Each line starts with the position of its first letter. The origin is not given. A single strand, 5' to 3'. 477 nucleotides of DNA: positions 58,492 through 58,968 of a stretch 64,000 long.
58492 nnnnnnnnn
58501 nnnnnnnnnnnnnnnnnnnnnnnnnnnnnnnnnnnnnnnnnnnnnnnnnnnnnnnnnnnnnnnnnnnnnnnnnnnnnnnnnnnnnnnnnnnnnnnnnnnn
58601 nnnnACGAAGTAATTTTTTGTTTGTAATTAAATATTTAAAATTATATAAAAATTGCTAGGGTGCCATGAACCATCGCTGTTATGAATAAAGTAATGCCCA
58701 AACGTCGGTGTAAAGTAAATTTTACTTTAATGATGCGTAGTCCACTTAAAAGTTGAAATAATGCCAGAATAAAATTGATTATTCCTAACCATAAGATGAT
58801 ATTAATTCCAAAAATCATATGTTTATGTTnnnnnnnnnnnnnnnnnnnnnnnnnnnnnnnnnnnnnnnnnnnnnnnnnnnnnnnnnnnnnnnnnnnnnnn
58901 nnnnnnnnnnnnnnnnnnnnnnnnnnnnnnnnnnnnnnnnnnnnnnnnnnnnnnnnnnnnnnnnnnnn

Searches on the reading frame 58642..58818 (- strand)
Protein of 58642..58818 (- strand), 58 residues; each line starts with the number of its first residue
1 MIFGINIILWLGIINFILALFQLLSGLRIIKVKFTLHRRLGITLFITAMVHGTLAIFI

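Call 3: search_protein_families(library=pfam, proteins=[window:58642-58818:-], max_evalue=1)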
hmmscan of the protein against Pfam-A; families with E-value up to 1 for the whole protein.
window:58642-58818:- (58 aa): 2 families
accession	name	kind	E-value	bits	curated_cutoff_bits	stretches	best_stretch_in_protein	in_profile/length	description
PF01794.25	Ferric_reduct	-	0.013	16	28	1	14-56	11-56/121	Ferric reductase like transmembrane component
PF13073.11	DUF3937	-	0.11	13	22.5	1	3-23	10-30/72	Protein of unknown function (DUF3937)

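Call 4: search_protein_families(library=ncbifam, proteins=[window:58642-58818:-], max_evalue=1)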
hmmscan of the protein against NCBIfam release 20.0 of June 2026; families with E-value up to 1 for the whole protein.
window:58642-58818:- (58 aa): 0 families

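Call 45: search_protein_families(library=pfam, alignment_id=A2, max_evalue=1)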
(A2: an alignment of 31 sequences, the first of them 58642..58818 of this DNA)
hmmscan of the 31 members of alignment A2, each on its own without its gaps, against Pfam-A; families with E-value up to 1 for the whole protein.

A. member 1, window:58642-58818:- (58 aa): 2 families
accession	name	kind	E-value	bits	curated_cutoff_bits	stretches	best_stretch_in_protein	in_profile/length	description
PF01794.25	Ferric_reduct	-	0.013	16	28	1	14-56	11-56/121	Ferric reductase like transmembrane component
PF13073.11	DUF3937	-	0.11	13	22.5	1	3-23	10-30/72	Protein of unknown function (DUF3937)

B. families by the number of members that match (of 31 scanned): 16 families
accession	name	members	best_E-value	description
PF01794.25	Ferric_reduct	26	0.00026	Ferric reductase like transmembrane component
PF20460.3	DUF6713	6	0.0027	Family of unknown function (DUF6713)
PF01127.27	Sdh_cyt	4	0.079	Succinate dehydrogenase/Fumarate reductase transmembrane subunit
PF13073.11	DUF3937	3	0.11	Protein of unknown function (DUF3937)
PF14358.11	DUF4405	2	0.082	Domain of unknown function (DUF4405)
PF09928.14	DUF2160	1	0.015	Predicted small integral membrane protein (DUF2160)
PF07714.23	PK_Tyr_Ser-Thr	1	0.026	Protein tyrosine and serine/threonine kinase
PF03062.24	MBOAT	1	0.03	MBOAT, membrane-bound O-acyltransferase family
PF03188.21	Cytochrom_B561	1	0.042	Eukaryotic cytochrome b561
PF25612.1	DUF7940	1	0.089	Family of unknown function (DUF7940)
PF01292.26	Ni_hydr_CYTB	1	0.13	Prokaryotic cytochrome b561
PF07214.17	DUF1418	1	0.21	Protein of unknown function (DUF1418)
PF15106.11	TMEM156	1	0.26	TMEM156 protein family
PF20522.3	DUF6737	1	0.28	Domain of unknown function (DUF6737)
PF10726.14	DUF2518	1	0.43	Protein of function (DUF2518)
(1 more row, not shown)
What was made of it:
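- On Ferric reductase domain superfamily (PF01794), tested on the 58-aa partner: 26 of 31 homologues match weakly, with a best E of 2.6e-4 (call 45).
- Closest known: Ferric reductase domain superfamily. Same: 26 of 31 partner sequences hit PF01794 over this region (call 45).
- A few hit other haem-b membrane families: Sdh_cyt, DUF4405, cytochrome b561 and Ni_hydr_CYTB (call 45).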

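Call 46: search_solved_structures(query=A2, max_evalue=10, show_alignments=4)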
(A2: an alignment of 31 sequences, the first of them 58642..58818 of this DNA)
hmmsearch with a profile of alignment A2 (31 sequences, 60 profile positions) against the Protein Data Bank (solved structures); distinct sequences matched with E-value up to 10: 3.
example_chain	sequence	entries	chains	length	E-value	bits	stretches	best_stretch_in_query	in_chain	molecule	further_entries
2ww9_A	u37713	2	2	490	0.17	15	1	20-37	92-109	SEC SIXTY-ONE PROTEIN HOMOLOG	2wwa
7nqf_A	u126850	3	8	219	1.5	11.9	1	29-44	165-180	TPR_REGION domain-containing protein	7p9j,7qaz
7nqd_A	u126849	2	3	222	1.6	11.9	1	29-44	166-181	TPR_REGION domain-containing protein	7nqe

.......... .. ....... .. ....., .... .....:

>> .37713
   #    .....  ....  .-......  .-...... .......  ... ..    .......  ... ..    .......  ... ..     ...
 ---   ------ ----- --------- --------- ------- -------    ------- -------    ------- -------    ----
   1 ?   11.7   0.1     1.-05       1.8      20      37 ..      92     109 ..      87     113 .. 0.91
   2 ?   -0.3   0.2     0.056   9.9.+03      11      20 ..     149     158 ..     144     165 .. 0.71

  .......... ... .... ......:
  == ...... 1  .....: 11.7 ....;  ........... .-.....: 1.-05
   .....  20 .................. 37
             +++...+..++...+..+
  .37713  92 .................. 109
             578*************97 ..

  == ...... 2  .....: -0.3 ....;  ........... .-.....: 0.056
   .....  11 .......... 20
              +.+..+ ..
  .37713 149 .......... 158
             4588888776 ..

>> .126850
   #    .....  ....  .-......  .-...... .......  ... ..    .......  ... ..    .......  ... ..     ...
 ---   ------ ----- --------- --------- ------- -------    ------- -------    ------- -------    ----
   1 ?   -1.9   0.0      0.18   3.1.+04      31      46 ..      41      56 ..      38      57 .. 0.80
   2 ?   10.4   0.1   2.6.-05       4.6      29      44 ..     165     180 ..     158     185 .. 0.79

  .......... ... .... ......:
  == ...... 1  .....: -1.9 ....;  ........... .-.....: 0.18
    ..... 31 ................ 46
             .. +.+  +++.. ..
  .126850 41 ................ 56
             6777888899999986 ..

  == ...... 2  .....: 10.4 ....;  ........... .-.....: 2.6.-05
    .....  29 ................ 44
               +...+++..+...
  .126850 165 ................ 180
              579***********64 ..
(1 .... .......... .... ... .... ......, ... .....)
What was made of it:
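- Tried and rejected: Chance-level hits only (call 46).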

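Call 54: find_homologous_proteins(query=A2)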
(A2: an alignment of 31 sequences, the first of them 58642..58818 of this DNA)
Query A2 (31 sequences) (58 aa, profile of the alignment): 930 proteins with E <= 0.001 among 3705 candidates; the best 120 are listed.
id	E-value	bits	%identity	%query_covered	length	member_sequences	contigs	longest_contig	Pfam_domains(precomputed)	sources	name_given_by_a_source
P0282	2.3e-25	106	71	72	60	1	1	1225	-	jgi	jgi:hypothetical protein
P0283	4.4e-25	105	69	72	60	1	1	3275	-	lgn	-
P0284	6.2e-25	105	72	93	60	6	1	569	-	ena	-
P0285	6.3e-25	105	69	72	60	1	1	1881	-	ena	-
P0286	1.5e-24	103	67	72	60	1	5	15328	-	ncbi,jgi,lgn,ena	jgi:hypothetical protein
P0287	1.5e-24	103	66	91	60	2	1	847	-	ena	-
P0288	1.7e-24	103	67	72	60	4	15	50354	-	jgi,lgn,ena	jgi:hypothetical protein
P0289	1.9e-24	103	67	72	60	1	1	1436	-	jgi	jgi:hypothetical protein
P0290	2.0e-24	103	58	66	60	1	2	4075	-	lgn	-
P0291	2.9e-24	102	60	95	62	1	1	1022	-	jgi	jgi:hypothetical protein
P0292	3.4e-24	102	63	90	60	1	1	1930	-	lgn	-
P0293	3.8e-24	102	58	90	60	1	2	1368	-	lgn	-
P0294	4.2e-24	102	58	66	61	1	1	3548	-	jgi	jgi:hypothetical protein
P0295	4.9e-24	102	70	97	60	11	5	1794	-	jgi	jgi:hypothetical protein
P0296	4.9e-24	102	60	95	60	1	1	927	-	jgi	-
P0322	1.5e-23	100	62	67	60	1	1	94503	-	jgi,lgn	jgi:hypothetical protein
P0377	3.7e-23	99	54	67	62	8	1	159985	-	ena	-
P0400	4.7e-23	99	61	93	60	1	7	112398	-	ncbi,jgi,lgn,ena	-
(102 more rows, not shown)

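Call 56: find_encoding_contigs(protein=P0377, flank=5000, max_places=2)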
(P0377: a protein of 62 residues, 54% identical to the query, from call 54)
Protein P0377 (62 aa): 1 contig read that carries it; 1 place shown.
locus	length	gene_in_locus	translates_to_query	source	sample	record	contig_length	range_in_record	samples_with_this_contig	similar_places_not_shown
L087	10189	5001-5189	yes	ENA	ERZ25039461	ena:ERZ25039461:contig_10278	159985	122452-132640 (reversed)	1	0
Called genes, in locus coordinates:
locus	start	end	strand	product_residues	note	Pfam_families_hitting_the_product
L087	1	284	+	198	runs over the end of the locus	PF02525:Flavodoxin_2, PF03358:FMN_red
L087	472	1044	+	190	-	PF00210:Ferritin, PF02915:Rubrerythrin, PF23458:DUF7130 (weak), PF21349:RUBY_RBDX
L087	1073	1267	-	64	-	-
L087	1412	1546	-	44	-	-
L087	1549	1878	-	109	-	-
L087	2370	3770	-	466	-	-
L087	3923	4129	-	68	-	-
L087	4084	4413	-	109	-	PF01475:FUR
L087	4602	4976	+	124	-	PF01880:Desulfoferrodox (weak)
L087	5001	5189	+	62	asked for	-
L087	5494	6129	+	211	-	PF00106:adh_short, PF08659:KR, PF13561:adh_short_C2, PF08643:DUF1776 (weak)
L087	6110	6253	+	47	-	-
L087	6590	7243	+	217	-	PF00691:OmpA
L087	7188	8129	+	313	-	PF13428:TPR_14 (faint), PF13525:YfiO, PF13174:TPR_6 (faint), PF13432:TPR_16, PF07719:TPR_2 (weak)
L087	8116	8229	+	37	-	PF13174:TPR_6 (faint)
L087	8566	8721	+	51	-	-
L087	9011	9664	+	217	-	-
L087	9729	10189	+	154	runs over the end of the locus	PF00990:GGDEF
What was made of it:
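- A Fur-family regulator and a rubrerythrin lie next to the pair in L087 (call 56). A Fur-family regulator is adjacent in L087 (call 56).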

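Call 57: find_encoding_contigs(protein=P0400, flank=5000, max_places=2)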
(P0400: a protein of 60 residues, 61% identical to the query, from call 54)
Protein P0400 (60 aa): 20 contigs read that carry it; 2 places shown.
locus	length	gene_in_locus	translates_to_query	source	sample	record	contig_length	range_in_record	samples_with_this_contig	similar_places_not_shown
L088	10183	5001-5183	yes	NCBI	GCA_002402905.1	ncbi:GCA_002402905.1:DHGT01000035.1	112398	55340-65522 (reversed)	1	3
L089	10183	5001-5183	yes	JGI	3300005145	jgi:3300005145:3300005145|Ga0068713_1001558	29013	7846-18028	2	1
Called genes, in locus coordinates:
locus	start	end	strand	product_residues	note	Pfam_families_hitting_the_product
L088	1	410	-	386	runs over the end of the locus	PF02687:FtsX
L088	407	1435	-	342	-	PF00348:polyprenyl_synt (weak)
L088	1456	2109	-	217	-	PF01209:Ubie_methyltran, PF02353:CMAS, PF13489:Methyltransf_23, PF05175:MTS, PF13847:Methyltransf_31, PF08241:Methyltransf_11, PF08242:Methyltransf_12, PF13649:Methyltransf_25, +1 more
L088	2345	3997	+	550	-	PF00501:AMP-binding, PF13193:AMP-binding_C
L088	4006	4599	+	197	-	PF00293:NUDIX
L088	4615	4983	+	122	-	PF01880:Desulfoferrodox (weak)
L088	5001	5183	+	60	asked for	-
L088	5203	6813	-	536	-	PF00009:GTP_EFTU, PF01926:MMR_HSR1 (weak), PF22042:EF-G_D2, PF03144:GTP_EFTU_D2, PF16658:RF3_C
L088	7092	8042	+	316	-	PF00892:EamA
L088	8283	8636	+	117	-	PF07130:YebG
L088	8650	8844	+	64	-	PF07130:YebG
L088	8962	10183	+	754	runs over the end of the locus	PF00989:PAS, PF08448:PAS_4, PF08447:PAS_3, PF13426:PAS_9, PF00989:PAS (weak), PF08447:PAS_3, PF02518:HATPase_c, PF00072:Response_reg, +2 more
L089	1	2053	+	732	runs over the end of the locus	PF13549:ATP-grasp_5, PF02629:CoA_binding, PF13380:CoA_binding_2, PF13607:Succ_CoA_lig, PF19045:Ligase_CoA_2 (weak)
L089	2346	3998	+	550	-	PF00501:AMP-binding, PF13193:AMP-binding_C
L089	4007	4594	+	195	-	PF00293:NUDIX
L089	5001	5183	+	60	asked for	-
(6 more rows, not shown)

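Call 58: find_encoding_contigs(protein=P0322, flank=5000, max_places=2)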
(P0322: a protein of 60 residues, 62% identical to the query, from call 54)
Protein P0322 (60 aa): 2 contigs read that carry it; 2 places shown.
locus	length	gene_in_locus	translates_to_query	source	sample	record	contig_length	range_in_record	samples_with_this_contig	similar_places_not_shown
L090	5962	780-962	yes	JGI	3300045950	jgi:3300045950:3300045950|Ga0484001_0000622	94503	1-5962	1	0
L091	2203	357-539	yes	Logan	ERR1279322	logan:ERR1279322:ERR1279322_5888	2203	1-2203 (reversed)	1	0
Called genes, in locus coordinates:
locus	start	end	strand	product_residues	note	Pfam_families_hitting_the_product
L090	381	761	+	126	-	PF01880:Desulfoferrodox (weak)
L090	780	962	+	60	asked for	-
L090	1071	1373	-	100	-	-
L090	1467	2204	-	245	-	PF00753:Lactamase_B, PF23023:Anti-Pycsar_Apyc1 (weak), PF12706:Lactamase_B_2 (weak)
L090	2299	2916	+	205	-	PF01966:HD (weak)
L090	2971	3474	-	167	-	PF00582:Usp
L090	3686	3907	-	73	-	-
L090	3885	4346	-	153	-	PF14110:DUF4282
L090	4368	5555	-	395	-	-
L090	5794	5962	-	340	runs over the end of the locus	PF04055:Radical_SAM, PF13186:SPASM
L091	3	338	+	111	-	?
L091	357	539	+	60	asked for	-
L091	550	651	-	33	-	-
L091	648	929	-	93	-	-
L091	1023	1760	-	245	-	PF00753:Lactamase_B, PF23023:Anti-Pycsar_Apyc1 (weak), PF12706:Lactamase_B_2 (weak)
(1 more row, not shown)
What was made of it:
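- The reciprocal check from the 2-TM side gave a SORL gene immediately upstream in three of three look-ups (calls 56-58).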

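Call 72: predict_structure(alignment_id=A4)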
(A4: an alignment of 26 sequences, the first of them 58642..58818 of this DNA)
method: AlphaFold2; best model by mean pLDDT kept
length: 58 residues; sequences in the alignment: 26
mean_pLDDT: 93.3   pTM: 0.74
mean pLDDT of the five models: 93.3, 91.6, 90.8, 90.0, 89.4
residues with pLDDT >= 90: 49; 70-90: 5; 50-70: 4; < 50: 0
segments of 3 or more residues with pLDDT < 50: none
pLDDT, mean of each block of 10 residues (from residue 1): 78 98 97 97 98 92
secondary structure, 60 per line:
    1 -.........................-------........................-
elements in order: H2-26 H34-57
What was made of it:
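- On Ferric reductase domain superfamily (PF01794), tested on the 58-aa partner: There are only two helices, 2-26 and 34-57 (call 72).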

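Call 75: fold_search(model_id=the predicted structure, library=pdb)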
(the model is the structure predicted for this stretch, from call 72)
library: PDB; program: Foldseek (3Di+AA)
matches with E <= 10: 3; with E <= 0.001: 0
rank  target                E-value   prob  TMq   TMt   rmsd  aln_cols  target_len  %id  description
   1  9lli_O                6.0e+00  0.10  0.46  0.39   5.9        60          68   20  Cryo-EM structure of D1R in complex with de novo designed GEM targeting TM1/2/4 and GEM targeting TM3/4/5, and negativ (released 2026-03-04)
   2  1p49                  6.4e+00  0.11  0.42  0.07   4.0        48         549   21  Structure of Human Placental Estrone/DHEA Sulfatase (released 2003-08-12)
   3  21kl_B                9.0e+00  0.38  0.83  0.22   1.0        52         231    8  Cryo-EM structure of TasH-pre-tigRNA-dsDNA complex (released 2026-03-11)
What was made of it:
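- Tried and rejected: Only three matches at E of 6 or more, so uninformative (call 75).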
